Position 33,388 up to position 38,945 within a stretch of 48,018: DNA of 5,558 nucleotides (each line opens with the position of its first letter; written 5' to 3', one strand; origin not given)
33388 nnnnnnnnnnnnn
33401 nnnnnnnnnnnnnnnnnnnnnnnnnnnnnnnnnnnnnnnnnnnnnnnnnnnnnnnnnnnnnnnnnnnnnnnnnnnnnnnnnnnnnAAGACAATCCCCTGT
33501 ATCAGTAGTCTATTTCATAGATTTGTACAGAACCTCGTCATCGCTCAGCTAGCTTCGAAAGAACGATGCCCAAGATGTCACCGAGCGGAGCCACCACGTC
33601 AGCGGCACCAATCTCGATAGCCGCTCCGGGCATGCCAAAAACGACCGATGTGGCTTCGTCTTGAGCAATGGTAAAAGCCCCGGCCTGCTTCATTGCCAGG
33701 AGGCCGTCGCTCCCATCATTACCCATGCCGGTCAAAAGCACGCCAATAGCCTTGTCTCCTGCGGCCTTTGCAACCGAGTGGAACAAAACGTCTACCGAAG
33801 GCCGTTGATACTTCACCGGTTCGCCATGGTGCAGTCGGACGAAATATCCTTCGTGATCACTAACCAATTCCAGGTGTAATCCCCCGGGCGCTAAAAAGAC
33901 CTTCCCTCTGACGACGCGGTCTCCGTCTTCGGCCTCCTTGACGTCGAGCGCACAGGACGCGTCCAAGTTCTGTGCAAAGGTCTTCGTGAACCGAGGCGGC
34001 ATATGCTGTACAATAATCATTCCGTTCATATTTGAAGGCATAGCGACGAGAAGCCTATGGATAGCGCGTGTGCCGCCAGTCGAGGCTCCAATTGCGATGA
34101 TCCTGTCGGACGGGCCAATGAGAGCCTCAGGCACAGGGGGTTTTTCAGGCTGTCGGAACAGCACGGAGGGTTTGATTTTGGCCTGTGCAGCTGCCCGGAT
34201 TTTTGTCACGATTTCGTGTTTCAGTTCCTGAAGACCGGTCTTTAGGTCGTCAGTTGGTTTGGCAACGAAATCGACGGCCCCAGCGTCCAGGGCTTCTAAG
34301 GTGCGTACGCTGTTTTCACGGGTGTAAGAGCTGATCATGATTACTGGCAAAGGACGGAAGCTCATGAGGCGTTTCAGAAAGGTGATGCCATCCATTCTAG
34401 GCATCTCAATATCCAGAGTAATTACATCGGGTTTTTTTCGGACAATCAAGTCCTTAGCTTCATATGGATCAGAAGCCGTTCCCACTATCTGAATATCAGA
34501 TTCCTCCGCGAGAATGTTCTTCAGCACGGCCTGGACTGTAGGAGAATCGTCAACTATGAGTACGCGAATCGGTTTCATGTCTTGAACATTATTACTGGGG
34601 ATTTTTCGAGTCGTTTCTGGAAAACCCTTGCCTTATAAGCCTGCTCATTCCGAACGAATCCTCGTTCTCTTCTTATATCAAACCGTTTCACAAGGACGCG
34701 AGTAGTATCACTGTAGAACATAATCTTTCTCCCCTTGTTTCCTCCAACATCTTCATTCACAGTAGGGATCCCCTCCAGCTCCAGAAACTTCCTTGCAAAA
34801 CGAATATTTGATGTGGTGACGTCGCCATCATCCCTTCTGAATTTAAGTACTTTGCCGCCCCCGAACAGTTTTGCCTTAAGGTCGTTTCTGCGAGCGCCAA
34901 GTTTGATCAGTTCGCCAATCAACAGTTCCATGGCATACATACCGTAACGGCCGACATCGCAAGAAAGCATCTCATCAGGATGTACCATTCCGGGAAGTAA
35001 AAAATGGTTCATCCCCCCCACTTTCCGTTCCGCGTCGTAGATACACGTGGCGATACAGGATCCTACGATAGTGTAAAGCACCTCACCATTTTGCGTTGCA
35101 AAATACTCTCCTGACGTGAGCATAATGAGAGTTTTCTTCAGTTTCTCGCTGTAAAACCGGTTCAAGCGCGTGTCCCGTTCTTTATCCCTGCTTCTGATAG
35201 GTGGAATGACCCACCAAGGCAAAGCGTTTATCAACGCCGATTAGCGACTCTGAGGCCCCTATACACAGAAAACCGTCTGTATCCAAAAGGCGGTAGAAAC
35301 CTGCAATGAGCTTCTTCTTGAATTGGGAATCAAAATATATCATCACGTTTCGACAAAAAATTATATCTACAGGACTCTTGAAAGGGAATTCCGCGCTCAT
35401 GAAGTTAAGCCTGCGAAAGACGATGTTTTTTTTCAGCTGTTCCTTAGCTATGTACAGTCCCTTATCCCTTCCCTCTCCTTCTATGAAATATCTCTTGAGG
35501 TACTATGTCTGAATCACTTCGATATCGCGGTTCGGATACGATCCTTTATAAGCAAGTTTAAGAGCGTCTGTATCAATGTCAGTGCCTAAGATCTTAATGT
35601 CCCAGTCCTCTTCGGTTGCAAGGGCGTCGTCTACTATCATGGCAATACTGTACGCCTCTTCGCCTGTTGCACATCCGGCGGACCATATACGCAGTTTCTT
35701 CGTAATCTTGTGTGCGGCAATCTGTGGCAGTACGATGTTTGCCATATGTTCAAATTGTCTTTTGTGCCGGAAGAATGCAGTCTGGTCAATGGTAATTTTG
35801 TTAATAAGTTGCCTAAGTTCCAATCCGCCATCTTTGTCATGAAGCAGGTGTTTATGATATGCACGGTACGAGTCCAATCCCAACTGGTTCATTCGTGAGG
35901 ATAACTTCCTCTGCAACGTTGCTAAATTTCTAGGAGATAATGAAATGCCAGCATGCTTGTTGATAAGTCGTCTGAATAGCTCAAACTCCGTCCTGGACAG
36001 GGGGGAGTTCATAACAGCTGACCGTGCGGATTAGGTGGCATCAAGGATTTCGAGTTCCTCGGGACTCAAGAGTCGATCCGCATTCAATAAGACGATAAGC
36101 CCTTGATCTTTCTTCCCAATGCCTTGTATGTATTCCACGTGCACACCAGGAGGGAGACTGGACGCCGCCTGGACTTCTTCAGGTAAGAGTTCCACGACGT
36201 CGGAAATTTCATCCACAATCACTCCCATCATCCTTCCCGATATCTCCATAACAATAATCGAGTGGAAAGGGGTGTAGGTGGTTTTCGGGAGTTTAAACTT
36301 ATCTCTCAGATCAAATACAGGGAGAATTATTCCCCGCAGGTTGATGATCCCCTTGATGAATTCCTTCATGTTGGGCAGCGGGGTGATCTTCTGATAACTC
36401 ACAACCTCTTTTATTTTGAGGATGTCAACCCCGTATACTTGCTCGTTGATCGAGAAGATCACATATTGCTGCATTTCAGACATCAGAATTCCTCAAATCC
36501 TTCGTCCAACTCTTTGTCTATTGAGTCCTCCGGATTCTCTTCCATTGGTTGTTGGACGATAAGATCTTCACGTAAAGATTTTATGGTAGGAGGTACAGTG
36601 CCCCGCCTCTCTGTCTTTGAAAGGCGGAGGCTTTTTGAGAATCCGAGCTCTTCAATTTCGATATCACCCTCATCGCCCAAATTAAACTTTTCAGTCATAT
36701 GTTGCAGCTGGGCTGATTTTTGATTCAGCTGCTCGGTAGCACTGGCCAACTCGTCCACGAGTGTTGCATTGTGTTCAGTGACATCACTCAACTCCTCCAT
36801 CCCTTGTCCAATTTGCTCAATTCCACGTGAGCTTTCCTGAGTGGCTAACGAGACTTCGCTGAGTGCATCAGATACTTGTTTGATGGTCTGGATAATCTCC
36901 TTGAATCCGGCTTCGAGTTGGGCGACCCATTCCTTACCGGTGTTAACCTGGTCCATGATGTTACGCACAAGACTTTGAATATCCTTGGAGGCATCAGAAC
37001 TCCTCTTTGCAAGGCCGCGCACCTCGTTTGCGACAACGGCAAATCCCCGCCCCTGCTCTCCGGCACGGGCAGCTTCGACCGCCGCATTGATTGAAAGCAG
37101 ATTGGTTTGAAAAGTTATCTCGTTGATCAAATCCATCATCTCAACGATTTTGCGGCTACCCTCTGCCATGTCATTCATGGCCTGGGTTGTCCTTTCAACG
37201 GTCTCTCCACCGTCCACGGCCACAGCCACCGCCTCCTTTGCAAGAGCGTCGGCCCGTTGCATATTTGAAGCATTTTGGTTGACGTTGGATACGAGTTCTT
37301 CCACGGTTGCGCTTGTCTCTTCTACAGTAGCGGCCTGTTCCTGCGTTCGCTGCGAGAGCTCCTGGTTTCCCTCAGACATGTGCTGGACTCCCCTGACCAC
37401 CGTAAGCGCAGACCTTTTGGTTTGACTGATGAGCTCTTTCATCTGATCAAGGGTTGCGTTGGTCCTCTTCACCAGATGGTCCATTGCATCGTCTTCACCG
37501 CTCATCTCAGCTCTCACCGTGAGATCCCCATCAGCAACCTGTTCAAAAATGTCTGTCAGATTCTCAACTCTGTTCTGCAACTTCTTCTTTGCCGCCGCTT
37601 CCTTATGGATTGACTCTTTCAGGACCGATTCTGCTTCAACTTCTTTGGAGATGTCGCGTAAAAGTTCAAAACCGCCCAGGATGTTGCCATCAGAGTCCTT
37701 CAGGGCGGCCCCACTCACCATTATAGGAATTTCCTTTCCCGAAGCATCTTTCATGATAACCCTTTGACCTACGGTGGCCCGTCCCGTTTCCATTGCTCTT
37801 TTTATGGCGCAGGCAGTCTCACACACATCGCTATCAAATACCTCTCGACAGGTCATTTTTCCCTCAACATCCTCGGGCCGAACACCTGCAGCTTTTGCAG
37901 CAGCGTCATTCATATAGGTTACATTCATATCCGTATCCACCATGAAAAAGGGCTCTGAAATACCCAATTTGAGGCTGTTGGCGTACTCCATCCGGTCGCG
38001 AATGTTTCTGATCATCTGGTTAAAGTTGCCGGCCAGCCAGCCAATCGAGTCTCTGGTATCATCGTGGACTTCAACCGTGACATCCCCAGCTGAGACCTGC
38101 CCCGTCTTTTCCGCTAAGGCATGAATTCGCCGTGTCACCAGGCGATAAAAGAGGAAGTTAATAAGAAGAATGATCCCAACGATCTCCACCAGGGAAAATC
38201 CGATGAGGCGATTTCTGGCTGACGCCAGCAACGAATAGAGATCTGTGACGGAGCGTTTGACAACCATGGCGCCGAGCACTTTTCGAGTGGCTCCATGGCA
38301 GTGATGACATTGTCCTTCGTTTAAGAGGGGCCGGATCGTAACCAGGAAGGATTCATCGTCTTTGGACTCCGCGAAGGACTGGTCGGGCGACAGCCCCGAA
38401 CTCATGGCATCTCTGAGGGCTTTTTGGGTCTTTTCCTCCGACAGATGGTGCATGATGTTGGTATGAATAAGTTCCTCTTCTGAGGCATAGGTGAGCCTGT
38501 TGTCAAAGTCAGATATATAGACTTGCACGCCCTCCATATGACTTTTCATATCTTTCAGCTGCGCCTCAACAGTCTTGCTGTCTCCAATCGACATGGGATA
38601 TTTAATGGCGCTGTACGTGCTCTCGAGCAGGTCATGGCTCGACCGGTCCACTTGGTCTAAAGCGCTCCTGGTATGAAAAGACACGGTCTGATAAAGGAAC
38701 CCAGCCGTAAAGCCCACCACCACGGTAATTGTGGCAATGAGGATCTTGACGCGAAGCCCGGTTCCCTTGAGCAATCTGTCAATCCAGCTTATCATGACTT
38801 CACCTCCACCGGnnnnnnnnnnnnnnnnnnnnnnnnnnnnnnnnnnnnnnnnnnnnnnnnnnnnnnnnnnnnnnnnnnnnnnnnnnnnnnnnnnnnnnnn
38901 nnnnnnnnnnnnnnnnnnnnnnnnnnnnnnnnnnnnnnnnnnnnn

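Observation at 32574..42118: Wsp-like chemosensory operon with c-di-GMP output, a haem-motif receptor and an embedded tetrahaem cytochrome c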

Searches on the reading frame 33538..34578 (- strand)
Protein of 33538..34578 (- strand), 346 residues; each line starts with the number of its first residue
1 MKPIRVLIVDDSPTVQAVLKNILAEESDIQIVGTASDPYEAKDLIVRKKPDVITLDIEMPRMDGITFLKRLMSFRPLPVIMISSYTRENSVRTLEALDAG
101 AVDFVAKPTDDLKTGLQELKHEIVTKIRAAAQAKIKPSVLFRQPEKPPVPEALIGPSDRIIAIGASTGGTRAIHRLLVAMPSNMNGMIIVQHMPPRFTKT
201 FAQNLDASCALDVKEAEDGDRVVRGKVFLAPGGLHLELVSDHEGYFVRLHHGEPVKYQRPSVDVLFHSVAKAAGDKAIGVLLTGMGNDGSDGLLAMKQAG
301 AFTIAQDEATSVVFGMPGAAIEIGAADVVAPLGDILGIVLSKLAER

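Call 3: search_protein_families(library=pfam, proteins=[window:33538-34578:-], max_evalue=0.01)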
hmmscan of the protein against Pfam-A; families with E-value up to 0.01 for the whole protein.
window:33538-34578:- (346 aa): 2 families
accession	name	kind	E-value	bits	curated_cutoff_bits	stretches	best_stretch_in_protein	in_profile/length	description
PF01339.22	CheB_methylest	-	8.6e-63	211.6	24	1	161-335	1-170/174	CheB methylesterase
PF00072.30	Response_reg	-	9e-26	90.7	30.2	1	6-110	1-102/111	Response regulator receiver domain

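Call 52: search_protein_families(library=ncbifam, proteins=[window:33538-34578:-], max_evalue=0.00001)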
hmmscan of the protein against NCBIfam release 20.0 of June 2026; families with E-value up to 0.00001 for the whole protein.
window:33538-34578:- (346 aa): 75 families (the best 25 are shown)
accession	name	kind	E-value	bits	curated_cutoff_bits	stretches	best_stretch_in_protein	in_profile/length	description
NF001965.0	PRK00742.1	subfamily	2.6e-127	424.9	293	1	2-343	2-353/357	chemotaxis-specific protein-glutamate methyltransferase CheB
NF009206.0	PRK12555.1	subfamily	1.9e-117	392.1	342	1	4-341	1-334/340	chemotaxis-specific protein-glutamate methyltransferase CheB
TIGR02875.1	spore_0_A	equivalog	6.2e-21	74.8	200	1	3-132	2-134/262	sporulation transcription factor Spo0A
NF008677.0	PRK11697.1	equivalog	5.4e-19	68.5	246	1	4-128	2-124/238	two-component system response regulator BtsR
NF041367.1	CheY_Halo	equivalog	9.5e-16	58.2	200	1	6-111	1-103/114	chemotaxis protein CheY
NF008469.0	PRK11361.1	equivalog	1.3e-15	57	714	1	5-110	6-108/461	acetoacetate metabolism transcriptional regulator AtoC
NF041733.1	resp_reg_CseB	equivalog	2.5e-15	56.5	350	1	5-111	2-104/228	two-component system response regulator CseB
NF007135.0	PRK09581.1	equivalog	3.9e-15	55.6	474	1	5-113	4-111/457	PleD family two-component system response regulator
NF047654.1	DiguCycDgcRLepto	equivalog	4.3e-15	55.4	500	1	5-113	4-111/295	diguanylate cyclase DgcR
NF052445.1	RespRegMctR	equivalog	7.6e-15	54.9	300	1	3-107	1-104/205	two-component system response regulator MctR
TIGR01818.1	ntrC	equivalog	1.9e-14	53.3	558.6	1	6-113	1-104/463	nitrogen regulation protein NR(I)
NF007403.0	PRK09935.1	equivalog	2.3e-14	53.5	271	1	1-110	1-109/210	fimbria biosynthesis transcriptional regulator FimZ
NF045717.1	DVU0259_DivK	exception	3.2e-14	53.1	160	1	5-89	4-89/117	DVU0259 family response regulator domain-containing protein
NF011896.0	PRK15369.1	equivalog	6.1e-14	52.1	242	1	1-109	1-108/211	two component system response regulator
NF007935.0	PRK10651.1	equivalog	1.2e-13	50.7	250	1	3-108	6-110/216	two-component system response regulator NarL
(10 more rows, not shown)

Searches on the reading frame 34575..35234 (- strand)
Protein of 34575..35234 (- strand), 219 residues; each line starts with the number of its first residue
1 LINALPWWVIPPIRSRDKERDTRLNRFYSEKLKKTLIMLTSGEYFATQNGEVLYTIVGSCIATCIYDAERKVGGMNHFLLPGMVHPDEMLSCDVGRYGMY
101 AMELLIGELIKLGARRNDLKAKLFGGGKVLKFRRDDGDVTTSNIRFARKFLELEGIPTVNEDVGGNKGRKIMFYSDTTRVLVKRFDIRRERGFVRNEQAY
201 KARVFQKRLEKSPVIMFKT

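Call 3: search_protein_families(library=pfam, proteins=[window:34575-35234:-], max_evalue=0.01)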
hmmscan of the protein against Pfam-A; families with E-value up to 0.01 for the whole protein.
window:34575-35234:- (219 aa): 1 family
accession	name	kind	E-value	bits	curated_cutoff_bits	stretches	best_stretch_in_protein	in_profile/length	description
PF03975.18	CheD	-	3.5e-28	98.4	25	1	80-184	2-108/108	CheD chemotactic sensory transduction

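Call 52: search_protein_families(library=ncbifam, proteins=[window:34575-35234:-], max_evalue=0.00001)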
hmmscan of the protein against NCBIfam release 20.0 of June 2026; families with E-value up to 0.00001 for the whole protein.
window:34575-35234:- (219 aa): 9 families
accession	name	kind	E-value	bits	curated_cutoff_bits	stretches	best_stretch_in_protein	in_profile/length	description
NF010013.0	PRK13487.1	equivalog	9.5e-55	185.2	223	1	19-208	8-193/201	chemoreceptor glutamine deamidase CheD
NF010014.0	PRK13489.1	equivalog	8.9e-45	153.7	290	1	25-208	9-190/238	chemoreceptor glutamine deamidase CheD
NF010016.0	PRK13493.1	equivalog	2e-41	142.2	369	1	17-217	24-226/227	chemoreceptor glutamine deamidase CheD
NF010019.0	PRK13497.1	equivalog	8.5e-36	123.4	313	1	39-179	12-149/184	chemoreceptor glutamine deamidase CheD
NF010017.0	PRK13494.1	equivalog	3e-28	98.5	285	1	28-185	5-157/163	chemoreceptor glutamine deamidase CheD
NF041119.1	CheD_Thtga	equivalog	2.4e-27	96.3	240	1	39-185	5-149/160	chemoreceptor glutamine deamidase/glutamate methylesterase CheD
NF010020.0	PRK13498.1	equivalog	6.2e-25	88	236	1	34-187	7-160/168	chemoreceptor glutamine deamidase CheD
NF010018.0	PRK13495.1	equivalog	4.2e-24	85.5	243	1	39-185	6-148/159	chemoreceptor glutamine deamidase CheD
NF010015.0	PRK13490.1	equivalog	1.4e-21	77.2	251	1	51-184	21-154/162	chemoreceptor glutamine deamidase CheD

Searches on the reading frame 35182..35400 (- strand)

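Call 3: search_protein_families(library=pfam, proteins=[window:35182-35400:-], max_evalue=0.01)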
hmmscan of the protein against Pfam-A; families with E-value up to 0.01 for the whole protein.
window:35182-35400:- (72 aa): 1 family
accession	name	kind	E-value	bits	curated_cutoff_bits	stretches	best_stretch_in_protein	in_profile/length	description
PF01739.24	CheR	-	7.6e-18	65.1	27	1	4-67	130-193/195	CheR methyltransferase, SAM binding domain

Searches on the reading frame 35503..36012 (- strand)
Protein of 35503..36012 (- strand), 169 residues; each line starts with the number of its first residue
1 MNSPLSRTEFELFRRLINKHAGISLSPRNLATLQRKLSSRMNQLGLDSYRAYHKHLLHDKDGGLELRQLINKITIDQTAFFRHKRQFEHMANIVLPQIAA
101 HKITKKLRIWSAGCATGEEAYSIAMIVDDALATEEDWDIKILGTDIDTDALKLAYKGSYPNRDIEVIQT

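Call 3: search_protein_families(library=pfam, proteins=[window:35503-36012:-], max_evalue=0.01)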
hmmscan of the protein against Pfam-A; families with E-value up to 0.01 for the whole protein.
window:35503-36012:- (169 aa): 2 families
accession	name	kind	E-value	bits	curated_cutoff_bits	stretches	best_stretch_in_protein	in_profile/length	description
PF01739.24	CheR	-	2e-27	96.3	27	1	77-167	2-93/195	CheR methyltransferase, SAM binding domain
PF03705.20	CheR_N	-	2.8e-15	56.2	27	1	9-60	2-53/53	CheR methyltransferase, all-alpha domain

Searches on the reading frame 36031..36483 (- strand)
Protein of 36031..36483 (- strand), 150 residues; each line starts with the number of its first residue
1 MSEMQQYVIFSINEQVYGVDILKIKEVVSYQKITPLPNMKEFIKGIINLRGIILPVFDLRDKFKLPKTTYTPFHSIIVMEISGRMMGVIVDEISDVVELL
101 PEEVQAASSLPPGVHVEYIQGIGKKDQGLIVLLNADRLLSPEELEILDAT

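Call 3: search_protein_families(library=pfam, proteins=[window:36031-36483:-], max_evalue=0.01)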
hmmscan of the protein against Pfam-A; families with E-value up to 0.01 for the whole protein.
window:36031-36483:- (150 aa): 2 families
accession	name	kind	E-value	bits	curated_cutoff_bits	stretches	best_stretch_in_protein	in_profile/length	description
PF01584.24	CheW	-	1.3e-35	122.4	23.5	1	6-140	1-135/138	CheW-like domain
PF09895.14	DUF2122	-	0.0046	17.8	25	1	88-147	23-82/106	RecB-family nuclease (DUF2122)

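Call 52: search_protein_families(library=ncbifam, proteins=[window:36031-36483:-], max_evalue=0.00001)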
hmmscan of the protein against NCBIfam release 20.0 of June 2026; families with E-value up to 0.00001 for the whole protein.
window:36031-36483:- (150 aa): 1 family
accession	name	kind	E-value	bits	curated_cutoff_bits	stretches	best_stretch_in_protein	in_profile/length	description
NF007903.0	PRK10612.1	equivalog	2.5e-35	121.7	260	1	4-149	16-161/167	chemotaxis protein CheW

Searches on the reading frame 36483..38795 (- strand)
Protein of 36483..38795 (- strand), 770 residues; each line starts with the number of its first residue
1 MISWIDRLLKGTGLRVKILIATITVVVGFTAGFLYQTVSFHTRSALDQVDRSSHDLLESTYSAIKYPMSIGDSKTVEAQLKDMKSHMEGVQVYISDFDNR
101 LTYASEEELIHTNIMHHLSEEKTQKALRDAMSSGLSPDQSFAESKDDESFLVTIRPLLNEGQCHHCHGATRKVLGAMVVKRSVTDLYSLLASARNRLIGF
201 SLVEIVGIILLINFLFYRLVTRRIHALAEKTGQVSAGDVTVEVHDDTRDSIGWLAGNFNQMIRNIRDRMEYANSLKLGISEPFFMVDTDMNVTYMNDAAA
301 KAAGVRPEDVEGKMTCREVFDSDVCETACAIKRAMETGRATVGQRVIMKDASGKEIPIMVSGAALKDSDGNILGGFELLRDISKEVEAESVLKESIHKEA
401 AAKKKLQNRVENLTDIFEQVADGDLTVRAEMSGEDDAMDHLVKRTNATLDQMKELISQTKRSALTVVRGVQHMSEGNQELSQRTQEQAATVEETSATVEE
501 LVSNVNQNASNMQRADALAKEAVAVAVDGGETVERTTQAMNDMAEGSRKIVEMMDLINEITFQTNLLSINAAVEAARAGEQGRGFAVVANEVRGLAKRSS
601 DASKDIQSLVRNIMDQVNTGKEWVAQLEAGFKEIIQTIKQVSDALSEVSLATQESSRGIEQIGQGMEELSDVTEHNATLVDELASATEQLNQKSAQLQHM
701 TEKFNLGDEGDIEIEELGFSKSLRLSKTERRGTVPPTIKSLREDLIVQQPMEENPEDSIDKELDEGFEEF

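Call 3: search_protein_families(library=pfam, proteins=[window:36483-38795:-], max_evalue=0.01)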
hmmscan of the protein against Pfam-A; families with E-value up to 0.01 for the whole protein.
window:36483-38795:- (770 aa): 8 families
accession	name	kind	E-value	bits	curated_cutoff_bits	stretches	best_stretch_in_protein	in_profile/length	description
PF00015.26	MCPsignal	-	7.5e-43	146.8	34.6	1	518-673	3-172/172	Methyl-accepting chemotaxis protein (MCP) signalling domain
PF13426.13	PAS_9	-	1.2e-15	58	27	1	281-383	2-102/103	PAS domain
PF00672.30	HAMP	-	1.6e-15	57.6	25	1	216-267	2-53/53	HAMP domain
PF08448.16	PAS_4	-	1.9e-14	54.3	23.1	1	280-385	5-108/110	PAS fold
PF00989.32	PAS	-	2.8e-13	50.3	22.6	1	280-382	11-113/113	PAS fold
PF21563.3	Mcp40H-20_sensor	-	8.3e-08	32.9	27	1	83-183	12-111/112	Methyl-accepting chemotaxis sensory transducer, class 40H, sensor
PF13188.13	PAS_8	-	0.0062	16.9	21.8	0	279-321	10-48/65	PAS domain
PF13596.12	PAS_10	-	0.0077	17.3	22.1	0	284-382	13-105/106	PAS domain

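Call 17: search_protein_families(library=pfam, alignment_id=A1, max_evalue=0.00001)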
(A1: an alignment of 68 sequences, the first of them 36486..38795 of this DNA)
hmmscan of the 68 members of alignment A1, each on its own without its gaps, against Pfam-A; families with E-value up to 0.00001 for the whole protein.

A. member 1, window:36486-38795:- (770 aa): 6 families
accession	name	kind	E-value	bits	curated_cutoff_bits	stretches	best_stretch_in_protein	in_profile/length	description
PF00015.26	MCPsignal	-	7.5e-43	146.8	34.6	1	518-673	3-172/172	Methyl-accepting chemotaxis protein (MCP) signalling domain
PF13426.13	PAS_9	-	1.2e-15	58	27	1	281-383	2-102/103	PAS domain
PF00672.30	HAMP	-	1.6e-15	57.6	25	1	216-267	2-53/53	HAMP domain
PF08448.16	PAS_4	-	1.9e-14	54.3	23.1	1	280-385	5-108/110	PAS fold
PF00989.32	PAS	-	2.8e-13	50.3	22.6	1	280-382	11-113/113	PAS fold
PF21563.3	Mcp40H-20_sensor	-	8.3e-08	32.9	27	1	83-183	12-111/112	Methyl-accepting chemotaxis sensory transducer, class 40H, sensor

B. families by the number of members that match (of 68 scanned): 11 families
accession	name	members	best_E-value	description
PF00015.26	MCPsignal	61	2.4e-52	Methyl-accepting chemotaxis protein (MCP) signalling domain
PF21563.3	Mcp40H-20_sensor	37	2.6e-11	Methyl-accepting chemotaxis sensory transducer, class 40H, sensor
PF00672.30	HAMP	35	9.8e-16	HAMP domain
PF13426.13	PAS_9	28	8.3e-16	PAS domain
PF00989.32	PAS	27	2.8e-13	PAS fold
PF08448.16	PAS_4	22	1.3e-15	PAS fold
PF02518.31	HATPase_c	5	1.2e-27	Histidine kinase-, DNA gyrase B-, and HSP90-like ATPase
PF00512.31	HisKA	5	1.4e-22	His Kinase A (phospho-acceptor) domain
PF00072.30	Response_reg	4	3.6e-34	Response regulator receiver domain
PF11932.13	DUF3450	2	1.8e-06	Protein of unknown function (DUF3450)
PF06009.19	Laminin_II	1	4.4e-06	Laminin Domain II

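Call 52: search_protein_families(library=ncbifam, proteins=[window:36483-38795:-], max_evalue=0.00001)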
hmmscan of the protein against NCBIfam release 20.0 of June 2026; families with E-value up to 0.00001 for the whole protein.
window:36483-38795:- (770 aa): 13 families
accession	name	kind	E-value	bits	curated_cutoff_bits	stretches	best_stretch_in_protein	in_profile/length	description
NF047851.1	MCPCitTducer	equivalog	7.5e-74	249.7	900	1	412-707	223-517/553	methyl-accepting chemotaxis citrate transducer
NF041847.1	transduc_aer2_vibrio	equivalog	5.3e-68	230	1200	1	408-708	457-756/804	aerotaxis transducer Aer2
NF011615.0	PRK15041.1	equivalog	2e-62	211.6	947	1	403-706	215-517/554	methyl-accepting chemotaxis protein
NF007309.0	PRK09793.1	equivalog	3.3e-62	211.2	903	1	414-708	222-515/533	methyl-accepting chemotaxis protein IV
NF011622.0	PRK15048.1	equivalog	1.8e-61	208.9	900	1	413-707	223-516/553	methyl-accepting chemotaxis protein II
NF058645.1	MCPCtpMPsAe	equivalog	2.1e-26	92.8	900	1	405-699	232-537/558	methyl-accepting chemotaxis protein CtpM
NF050802.1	AspChtxCcaA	equivalog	1.4e-19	70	1300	1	481-642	510-664/700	aspartate chemotaxis receptor CcaA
NF008468.0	PRK11360.1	equivalog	3.1e-15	55.6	646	1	76-392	91-387/616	two-component system sensor histidine kinase AtoS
NF033092.0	HK_WalK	equivalog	1.2e-12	47.3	725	1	19-385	18-365/594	cell wall metabolism sensor histidine kinase WalK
TIGR00229.1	sensory_box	domain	2.5e-11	43.8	22.9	1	282-390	17-124/126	PAS domain S-box protein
NF041210.1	his_kin_PieS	equivalog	3.1e-06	26.5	850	1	193-267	164-238/474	two component system sensor histidine kinase PieS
NF047496.1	HK_LIC11548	equivalog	7.2e-06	25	750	0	203-268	282-347/589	LIC_11548 family sensor histidine kinase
NF007837.0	PRK10549.1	equivalog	9.4e-06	24.6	603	0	209-265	177-233/466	envelope stress sensor histidine kinase BaeS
